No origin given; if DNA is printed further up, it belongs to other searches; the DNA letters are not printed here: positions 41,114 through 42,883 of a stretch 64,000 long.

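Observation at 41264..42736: PLP-independent MocR/GabR-type regulator heading an arginine deiminase cluster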

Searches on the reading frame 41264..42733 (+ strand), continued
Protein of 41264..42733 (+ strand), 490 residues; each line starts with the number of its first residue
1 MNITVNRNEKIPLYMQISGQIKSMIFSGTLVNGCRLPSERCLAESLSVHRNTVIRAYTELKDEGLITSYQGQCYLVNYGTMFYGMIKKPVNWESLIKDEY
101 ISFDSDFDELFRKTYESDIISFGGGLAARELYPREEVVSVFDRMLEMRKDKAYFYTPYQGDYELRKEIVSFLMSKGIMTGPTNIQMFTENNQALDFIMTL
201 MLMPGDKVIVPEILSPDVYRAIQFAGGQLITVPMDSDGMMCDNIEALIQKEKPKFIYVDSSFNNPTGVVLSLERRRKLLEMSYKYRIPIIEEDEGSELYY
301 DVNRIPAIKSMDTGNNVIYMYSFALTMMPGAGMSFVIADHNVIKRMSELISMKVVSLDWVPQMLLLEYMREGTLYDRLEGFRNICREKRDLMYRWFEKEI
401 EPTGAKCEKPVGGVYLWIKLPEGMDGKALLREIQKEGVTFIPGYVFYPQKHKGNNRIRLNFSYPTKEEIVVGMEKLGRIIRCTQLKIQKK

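Call 10: find_related_loci(query=A1, collection=genome_contigs, flank=10000)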
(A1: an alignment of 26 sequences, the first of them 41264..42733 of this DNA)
Query A1 (490 aa) in genome_contigs; peptide patterns used: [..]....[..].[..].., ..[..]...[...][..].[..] (x = any residue, [..] = any of these).
384 stretches matched a pattern; 354 encode a relative of the query (tblastn E <= 1e-3); the best 80 are kept; 80 distinct loci.
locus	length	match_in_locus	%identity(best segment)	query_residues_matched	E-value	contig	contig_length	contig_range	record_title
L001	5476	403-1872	79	1-490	0e+0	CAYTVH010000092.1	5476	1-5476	MAG TPA_asm: uncultured Oscillospiraceae bacterium isolate SRP315200_co1_592 genome assembly, contig: NODE_37204_length_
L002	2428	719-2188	73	1-490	0e+0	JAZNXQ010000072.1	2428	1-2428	MAG: Lachnospiraceae bacterium isolate T1900044778_TS20190244.MAGScoT_cleanbin_000052 SGB_2530_k141_347142, whole genome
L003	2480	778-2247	73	1-490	0e+0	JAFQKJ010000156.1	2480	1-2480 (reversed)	MAG: Bacillota bacterium isolate RGIG1899 Goat_Cecum.Co__c3141145, whole genome shotgun sequence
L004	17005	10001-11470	72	1-490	0e+0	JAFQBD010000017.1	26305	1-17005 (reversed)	MAG: Bacillota bacterium isolate RGIG1659 Goat_Cecum-1__c178255, whole genome shotgun sequence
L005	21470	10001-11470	70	1-490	0e+0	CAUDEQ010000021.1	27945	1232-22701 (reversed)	MAG TPA_asm: uncultured Firmicutes bacterium isolate ERR9578205_bin.23_MetaWRAP_v1.3_MAG genome assembly, contig: ERZ185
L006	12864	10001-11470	68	1-490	0e+0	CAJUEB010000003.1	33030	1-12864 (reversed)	MAG TPA_asm: uncultured Eubacteriales bacterium isolate MGBC123563 genome assembly, contig: MGBC123563.3, whole genome s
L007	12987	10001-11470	60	1-490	0e+0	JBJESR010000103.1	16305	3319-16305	MAG: Lentihominibacter sp. isolate PUUB22_bin.062 NODE_2739_length_16305_cov_6.932000, whole genome shotgun sequence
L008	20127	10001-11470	59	1-490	0e+0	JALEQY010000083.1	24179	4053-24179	MAG: Clostridiales bacterium isolate SUG255 k141_3371622, whole genome shotgun sequence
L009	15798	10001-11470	59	1-490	0e+0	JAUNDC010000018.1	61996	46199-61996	MAG: Bacillota bacterium isolate S22M_St_64 NODE_271_length_61996_cov_22.795273, whole genome shotgun sequence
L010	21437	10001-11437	57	1-476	0e+0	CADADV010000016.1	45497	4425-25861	MAG: uncultured Clostridiales bacterium isolate RUG13204 genome assembly, contig: RUG13204_asm_16, whole genome shotgun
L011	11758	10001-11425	56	3-476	0e+0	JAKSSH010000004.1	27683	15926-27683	MAG: Clostridia bacterium isolate Horse_feces276 MAG276_4, whole genome shotgun sequence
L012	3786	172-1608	57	1-476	0e+0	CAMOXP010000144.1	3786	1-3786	MAG: uncultured Firmicutes bacterium isolate SRR873608_bin.135_metaWRAP_v1.3_MAG genome assembly, contig: NODE_91489_len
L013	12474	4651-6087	57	1-476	0e+0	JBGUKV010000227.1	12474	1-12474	MAG: Candidatus Copromorpha sp. isolate ruminal_MAG_272 ruminal_MAG_272_contig_0227, whole genome shotgun sequence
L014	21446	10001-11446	54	1-476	0e+0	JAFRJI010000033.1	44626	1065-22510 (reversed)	MAG: Bacillota bacterium isolate RGIG2522 Goat_Jejunum-4__c187937, whole genome shotgun sequence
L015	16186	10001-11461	55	1-486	0e+0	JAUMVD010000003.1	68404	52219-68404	MAG: Bacillota bacterium isolate S12M_St_13 NODE_179_length_68404_cov_16.257078, whole genome shotgun sequence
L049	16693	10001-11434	46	1-477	5e-151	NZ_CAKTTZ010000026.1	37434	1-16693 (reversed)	MAG: uncultured Ellagibacter sp. isolate REFINED_METABAT215_TOP10_CONTIGS_1500_ASSEMBLY_K77_MERGED__Hadza_PheChl_Fiber-H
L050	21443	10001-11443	49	1-481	3e-151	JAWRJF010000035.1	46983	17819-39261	MAG: Anaerovoracaceae bacterium isolate ADS23 c_000000062500, whole genome shotgun sequence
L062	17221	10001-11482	47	1-480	1e-148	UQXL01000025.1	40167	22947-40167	uncultured Clostridiales bacterium isolate UMGS736 genome assembly, contig: NODE_1009_length_40167_cov_5.152681, whole g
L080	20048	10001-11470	46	1-486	2e-146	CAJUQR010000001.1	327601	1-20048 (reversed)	MAG TPA_asm: uncultured Peptostreptococcaceae bacterium isolate MGBC162508 genome assembly, contig: MGBC162508.1, whole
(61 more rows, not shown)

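Call 30: search_protein_representatives(alignment_id=A1)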
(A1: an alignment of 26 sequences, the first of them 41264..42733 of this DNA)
Query: 26 sequences, 489 profile positions. Proteins with E-value up to 0.001 (for the whole library): 73194; up to 1e-10: 20813; up to 1e-30: 6326. The best 150 are listed.
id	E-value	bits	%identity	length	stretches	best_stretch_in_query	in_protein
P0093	1.7e-209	713.0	-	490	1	1-483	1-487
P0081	1.3e-206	703.4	-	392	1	99-488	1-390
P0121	8.2e-191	651.3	-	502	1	1-483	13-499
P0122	2.4e-178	610.2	-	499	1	1-482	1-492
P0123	1.0e-160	552.1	-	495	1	1-481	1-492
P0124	3.6e-152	523.9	-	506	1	2-483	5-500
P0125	4.3e-151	520.3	-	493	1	1-481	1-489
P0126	3.1e-147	507.6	-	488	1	1-486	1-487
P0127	3.6e-147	507.4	-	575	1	1-304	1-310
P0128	1.0e-136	472.9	-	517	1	1-483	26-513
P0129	6.4e-135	467.0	-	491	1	1-483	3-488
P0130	2.5e-132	458.4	-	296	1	194-487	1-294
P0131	8.0e-132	456.8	-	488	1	1-486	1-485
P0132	2.8e-129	448.4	-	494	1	1-486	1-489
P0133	3.8e-129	447.9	-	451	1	144-483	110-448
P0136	2.0e-125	435.7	-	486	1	1-483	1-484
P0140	1.2e-118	413.3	-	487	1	1-482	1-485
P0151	8.0e-111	387.5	-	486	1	4-483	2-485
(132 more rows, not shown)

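Call 39: find_encoding_contigs(protein=P0125, flank=6000, max_places=3)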
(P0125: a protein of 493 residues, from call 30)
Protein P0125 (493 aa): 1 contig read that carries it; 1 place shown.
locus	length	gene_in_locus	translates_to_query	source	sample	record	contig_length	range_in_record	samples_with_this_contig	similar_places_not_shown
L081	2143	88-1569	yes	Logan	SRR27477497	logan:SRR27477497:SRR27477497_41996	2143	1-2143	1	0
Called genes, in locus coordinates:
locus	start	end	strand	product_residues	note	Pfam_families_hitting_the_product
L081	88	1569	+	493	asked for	PF00392:GntR, PF00155:Aminotran_1_2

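Call 40: find_encoding_contigs(protein=P0129, flank=6000, max_places=3)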
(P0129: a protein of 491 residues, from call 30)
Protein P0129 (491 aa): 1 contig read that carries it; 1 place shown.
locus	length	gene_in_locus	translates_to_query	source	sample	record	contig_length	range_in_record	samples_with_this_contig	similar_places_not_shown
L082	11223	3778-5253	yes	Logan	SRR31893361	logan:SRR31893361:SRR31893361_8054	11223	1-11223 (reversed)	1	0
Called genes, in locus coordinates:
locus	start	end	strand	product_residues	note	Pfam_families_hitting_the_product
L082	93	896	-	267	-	-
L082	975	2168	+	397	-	PF01546:Peptidase_M20, PF07687:M20_dimer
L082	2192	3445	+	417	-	PF07690:MFS_1, PF12832:MFS_1_like (faint)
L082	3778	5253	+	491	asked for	PF00392:GntR, PF00155:Aminotran_1_2, PF12897:Asp_aminotransf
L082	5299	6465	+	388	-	PF01979:Amidohydro_1, PF07969:Amidohydro_3 (weak)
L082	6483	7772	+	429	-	PF07690:MFS_1, PF12832:MFS_1_like (weak)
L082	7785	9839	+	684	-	PF05448:AXE1 (faint), PF02129:Peptidase_S15 (weak), PF20434:BD-FAE (faint), PF01738:DLH (faint), PF00326:Peptidase_S9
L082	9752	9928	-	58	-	-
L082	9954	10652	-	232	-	PF00440:TetR_N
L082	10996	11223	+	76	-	?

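Call 42: find_encoding_contigs(protein=P0123, flank=6000, max_places=2)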
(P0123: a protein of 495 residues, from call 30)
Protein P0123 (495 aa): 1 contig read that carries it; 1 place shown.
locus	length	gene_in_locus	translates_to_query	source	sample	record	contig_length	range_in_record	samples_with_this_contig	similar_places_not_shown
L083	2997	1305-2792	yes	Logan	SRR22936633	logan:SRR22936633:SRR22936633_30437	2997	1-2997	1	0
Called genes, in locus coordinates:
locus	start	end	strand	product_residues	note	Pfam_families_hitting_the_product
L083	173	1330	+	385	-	PF22020:RlmL_1st, PF02926:THUMP, PF01170:UPF0020, PF05175:MTS (faint)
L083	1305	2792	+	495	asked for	PF00392:GntR, PF00155:Aminotran_1_2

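Call 43: find_encoding_contigs(protein=P0126, flank=6000, max_places=2)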
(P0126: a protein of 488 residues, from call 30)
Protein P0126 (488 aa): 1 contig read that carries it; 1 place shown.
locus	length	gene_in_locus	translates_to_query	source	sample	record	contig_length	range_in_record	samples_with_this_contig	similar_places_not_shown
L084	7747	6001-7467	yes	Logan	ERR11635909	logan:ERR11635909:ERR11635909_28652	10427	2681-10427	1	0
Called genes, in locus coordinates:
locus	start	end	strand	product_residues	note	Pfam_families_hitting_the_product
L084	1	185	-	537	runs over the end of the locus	PF00999:Na_H_Exchanger, PF02080:TrkA_C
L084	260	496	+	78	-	-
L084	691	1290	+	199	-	PF02589:LUD_dom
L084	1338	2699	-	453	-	PF07833:Cu_amine_oxidN1, PF23023:Anti-Pycsar_Apyc1 (faint), PF00753:Lactamase_B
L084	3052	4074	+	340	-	PF00022:Actin, PF06723:MreB_Mbl, PF11104:PilM_2 (faint), PF00012:HSP70, PF14450:FtsA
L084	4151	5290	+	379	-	PF22020:RlmL_1st, PF02926:THUMP, PF01555:N6_N4_Mtase (faint), PF01170:UPF0020, PF03602:Cons_hypoth95 (faint), PF05175:MTS (weak)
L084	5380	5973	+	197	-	PF08876:DUF1836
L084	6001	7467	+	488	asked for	PF00392:GntR, PF00155:Aminotran_1_2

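Call 44: find_encoding_contigs(protein=P0131, flank=6000, max_places=2)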
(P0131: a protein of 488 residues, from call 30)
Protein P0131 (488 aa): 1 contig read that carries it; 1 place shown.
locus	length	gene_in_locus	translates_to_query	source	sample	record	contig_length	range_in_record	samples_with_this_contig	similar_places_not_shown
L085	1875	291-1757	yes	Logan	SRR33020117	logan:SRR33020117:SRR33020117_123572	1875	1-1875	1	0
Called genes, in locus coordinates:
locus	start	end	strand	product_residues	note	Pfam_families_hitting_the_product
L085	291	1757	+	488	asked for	PF00392:GntR, PF00155:Aminotran_1_2, PF12897:Asp_aminotransf (weak)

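Call 46: search_protein_families(library=pfam, proteins=[L049:11784-13112:+, L049:13137-14183:+, L049:14203-15525:+, L049:15528-16691:+, L050:11628-12992:+, L062:11506-12966:-, L080:11488-12561:-, L049:9932-11461:+], max_evalue=0.001)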
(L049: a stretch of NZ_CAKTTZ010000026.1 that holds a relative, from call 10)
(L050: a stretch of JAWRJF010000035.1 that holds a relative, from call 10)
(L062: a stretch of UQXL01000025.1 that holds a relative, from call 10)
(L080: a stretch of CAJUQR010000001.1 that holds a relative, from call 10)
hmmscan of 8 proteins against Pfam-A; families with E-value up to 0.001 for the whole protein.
L049:11784-13112:+ (443 aa): 3 families
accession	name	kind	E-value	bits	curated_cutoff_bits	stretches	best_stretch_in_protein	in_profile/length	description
PF00155.27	Aminotran_1_2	-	1.8e-53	182.4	19.7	1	95-429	20-361/361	Aminotransferase class I and II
PF00266.25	Aminotran_5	-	0.00015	21.3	21.5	1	128-255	50-177/371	Aminotransferase class-V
PF01053.26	Cys_Met_Meta_PP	-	0.00053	19.1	27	1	147-256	73-176/381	Cys/Met metabolism PLP-dependent enzyme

L049:13137-14183:+ (349 aa): 0 families

L049:14203-15525:+ (441 aa): 1 family
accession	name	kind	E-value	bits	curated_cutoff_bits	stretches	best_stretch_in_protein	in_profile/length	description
PF02133.21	Transp_cyt_pur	-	6e-29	101.6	23.5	1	19-399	2-418/440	Permease for cytosine/purines, uracil, thiamine, allantoin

L049:15528-16691:+ (388 aa): 2 families
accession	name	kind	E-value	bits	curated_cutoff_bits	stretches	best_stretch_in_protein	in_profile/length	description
PF01546.33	Peptidase_M20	-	2.2e-17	64.1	24.6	1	82-219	4-113/206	Peptidase family M20/M25/M40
PF07687.19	M20_dimer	-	1.6e-08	34.9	21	1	257-365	10-100/107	Peptidase dimerisation domain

L050:11628-12992:+ (455 aa): 1 family
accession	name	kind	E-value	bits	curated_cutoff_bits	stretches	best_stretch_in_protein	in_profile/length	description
PF07670.19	Gate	-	1.9e-12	48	29.6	1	140-236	3-100/104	Nucleoside recognition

L062:11506-12966:- (486 aa): 1 family
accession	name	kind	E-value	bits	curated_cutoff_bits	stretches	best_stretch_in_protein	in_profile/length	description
PF01594.21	AI-2E_transport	-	4.7e-46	157.9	34.3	1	205-482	53-326/327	AI-2E family transporter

L080:11488-12561:- (357 aa): 1 family
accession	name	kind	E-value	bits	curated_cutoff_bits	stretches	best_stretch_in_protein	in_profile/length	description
PF01594.21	AI-2E_transport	-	2e-48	165.7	34.3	1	74-353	53-326/327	AI-2E family transporter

L049:9932-11461:+ (510 aa): 5 families
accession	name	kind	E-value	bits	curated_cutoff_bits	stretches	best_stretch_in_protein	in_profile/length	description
PF00155.27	Aminotran_1_2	-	1.2e-26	94.2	19.7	1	163-500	21-361/361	Aminotransferase class I and II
PF00392.27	GntR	-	3.7e-16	59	27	1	37-99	2-64/64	Bacterial regulatory proteins, gntR family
PF13545.12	HTH_Crp_2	-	1.2e-05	25.6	27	1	62-97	25-59/70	Crp-like helix-turn-helix domain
PF12897.13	Asp_aminotransf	-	2.9e-05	23.5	27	1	255-500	150-405/421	Aspartate amino-transferase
PF08279.18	HTH_11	-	0.0009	19.5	25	0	65-98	21-55/55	HTH domain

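Call 47: predict_structure(alignment_id=A1)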
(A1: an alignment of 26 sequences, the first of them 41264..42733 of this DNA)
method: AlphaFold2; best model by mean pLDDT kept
length: 490 residues; sequences in the alignment: 26
mean_pLDDT: 81.7   pTM: 0.71
mean pLDDT of the five models: 81.7, 81.5, 78.9, 78.3, 75.8
residues with pLDDT >= 90: 169; 70-90: 250; 50-70: 37; < 50: 34
segments of 3 or more residues with pLDDT < 50: 80-104, 351-356
pLDDT, mean of each block of 10 residues (from residue 1): 85 92 80 85 91 90 77 69 35 36 61 79 72 77 69 53 86 88 78 78 90 88 87 89 89 93 85 92 92 87 84 89 77 82 68 53 83 84 91 96 92 90 92 92 87 91 91 96 88
secondary structure, 60 per line:
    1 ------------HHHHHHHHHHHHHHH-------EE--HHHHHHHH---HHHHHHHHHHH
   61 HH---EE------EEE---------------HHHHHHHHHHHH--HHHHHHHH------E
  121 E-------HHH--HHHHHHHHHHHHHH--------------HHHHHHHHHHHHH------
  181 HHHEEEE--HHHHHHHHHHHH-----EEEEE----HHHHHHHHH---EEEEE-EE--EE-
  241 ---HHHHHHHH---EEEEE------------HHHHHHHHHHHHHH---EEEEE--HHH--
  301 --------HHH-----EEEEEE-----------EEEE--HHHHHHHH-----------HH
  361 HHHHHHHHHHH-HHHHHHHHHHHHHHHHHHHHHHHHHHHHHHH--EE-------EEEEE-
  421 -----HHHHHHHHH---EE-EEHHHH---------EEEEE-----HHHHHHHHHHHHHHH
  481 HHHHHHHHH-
elements in order: H13-27 H39-46 H50-62 E74-76 H92-103 H106-113 H134-147 H162-174 E184-187 H190-201 E207-211 H216-224 E228-232 H244-251 E255-259 H272-285 E289-293 E317-322 E334-337 H340-347 H359-371 H373-403 E415-419 H426-434 H443-446 E456-460 H466-489
